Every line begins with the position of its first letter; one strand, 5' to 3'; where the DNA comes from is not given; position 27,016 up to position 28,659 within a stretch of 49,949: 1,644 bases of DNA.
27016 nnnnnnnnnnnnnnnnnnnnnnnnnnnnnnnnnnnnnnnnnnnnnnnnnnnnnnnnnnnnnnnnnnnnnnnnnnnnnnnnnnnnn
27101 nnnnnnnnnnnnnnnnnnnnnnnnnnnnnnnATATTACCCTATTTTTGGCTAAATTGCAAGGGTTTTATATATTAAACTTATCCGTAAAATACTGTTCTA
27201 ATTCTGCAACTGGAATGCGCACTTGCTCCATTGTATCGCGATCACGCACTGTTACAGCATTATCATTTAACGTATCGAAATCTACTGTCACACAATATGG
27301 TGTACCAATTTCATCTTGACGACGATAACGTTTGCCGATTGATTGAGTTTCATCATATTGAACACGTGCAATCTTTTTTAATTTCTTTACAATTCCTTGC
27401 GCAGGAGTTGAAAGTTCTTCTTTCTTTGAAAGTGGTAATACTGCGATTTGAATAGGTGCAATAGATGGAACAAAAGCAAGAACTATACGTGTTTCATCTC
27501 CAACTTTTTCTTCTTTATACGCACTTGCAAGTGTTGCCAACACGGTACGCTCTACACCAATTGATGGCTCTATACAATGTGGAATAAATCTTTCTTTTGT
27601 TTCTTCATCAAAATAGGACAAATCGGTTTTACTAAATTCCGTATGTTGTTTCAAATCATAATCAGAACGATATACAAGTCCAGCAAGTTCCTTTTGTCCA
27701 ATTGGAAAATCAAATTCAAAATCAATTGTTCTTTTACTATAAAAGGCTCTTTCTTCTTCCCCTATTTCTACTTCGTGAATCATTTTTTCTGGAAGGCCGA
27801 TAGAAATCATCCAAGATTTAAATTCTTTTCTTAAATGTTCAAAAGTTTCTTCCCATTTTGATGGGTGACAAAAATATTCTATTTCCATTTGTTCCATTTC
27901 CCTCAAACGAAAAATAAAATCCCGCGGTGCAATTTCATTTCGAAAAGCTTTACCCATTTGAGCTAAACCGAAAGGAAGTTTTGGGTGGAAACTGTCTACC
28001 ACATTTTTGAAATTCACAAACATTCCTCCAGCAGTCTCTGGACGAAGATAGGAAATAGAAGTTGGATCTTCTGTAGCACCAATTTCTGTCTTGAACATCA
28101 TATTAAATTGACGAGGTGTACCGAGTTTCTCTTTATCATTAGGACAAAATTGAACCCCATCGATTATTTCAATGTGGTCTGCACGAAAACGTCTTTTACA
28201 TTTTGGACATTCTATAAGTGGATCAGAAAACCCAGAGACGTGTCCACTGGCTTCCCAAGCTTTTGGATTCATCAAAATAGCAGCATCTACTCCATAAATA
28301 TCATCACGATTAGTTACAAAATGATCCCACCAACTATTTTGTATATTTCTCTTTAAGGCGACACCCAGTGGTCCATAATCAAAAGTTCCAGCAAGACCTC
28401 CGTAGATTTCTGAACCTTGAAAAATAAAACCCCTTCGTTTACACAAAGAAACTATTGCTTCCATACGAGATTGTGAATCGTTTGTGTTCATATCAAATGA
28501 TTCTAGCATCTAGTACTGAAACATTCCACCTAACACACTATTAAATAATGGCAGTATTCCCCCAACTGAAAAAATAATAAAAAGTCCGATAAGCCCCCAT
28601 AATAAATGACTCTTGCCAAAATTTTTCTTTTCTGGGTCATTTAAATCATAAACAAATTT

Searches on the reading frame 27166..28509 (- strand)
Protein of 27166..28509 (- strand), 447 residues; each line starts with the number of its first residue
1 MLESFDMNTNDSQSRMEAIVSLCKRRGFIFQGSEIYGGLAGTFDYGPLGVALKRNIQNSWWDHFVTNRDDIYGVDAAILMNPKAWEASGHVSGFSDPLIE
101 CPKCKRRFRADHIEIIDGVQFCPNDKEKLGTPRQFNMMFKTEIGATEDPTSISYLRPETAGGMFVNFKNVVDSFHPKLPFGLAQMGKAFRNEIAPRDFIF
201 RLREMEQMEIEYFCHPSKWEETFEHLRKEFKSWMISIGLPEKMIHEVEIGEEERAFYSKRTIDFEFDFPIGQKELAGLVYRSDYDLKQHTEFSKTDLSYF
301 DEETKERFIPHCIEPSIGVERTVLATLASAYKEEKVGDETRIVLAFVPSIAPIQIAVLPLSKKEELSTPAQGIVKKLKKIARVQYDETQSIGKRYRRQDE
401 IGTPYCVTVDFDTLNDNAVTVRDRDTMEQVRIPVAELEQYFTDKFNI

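Call 10: search_protein_families(library=pfam, max_evalue=0.001, proteins=[window:27166-28509:-])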
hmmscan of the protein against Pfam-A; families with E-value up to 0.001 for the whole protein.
window:27166-28509:- (447 aa): 2 families
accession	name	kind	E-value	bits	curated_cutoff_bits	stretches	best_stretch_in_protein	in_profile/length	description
PF03129.25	HGTP_anticodon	-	2.1e-22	79.5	21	1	354-442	1-92/94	Anticodon binding domain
PF00587.30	tRNA-synt_2b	-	3.1e-16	60.4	29.3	1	153-328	11-177/179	tRNA synthetase class II core domain (G, H, P, S and T)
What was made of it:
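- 27166..28509 (-): glyS (class II glycyl-tRNA synthetase). Probably co-transcribed with A. Not part of the pilin system. Pfam (call 10).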
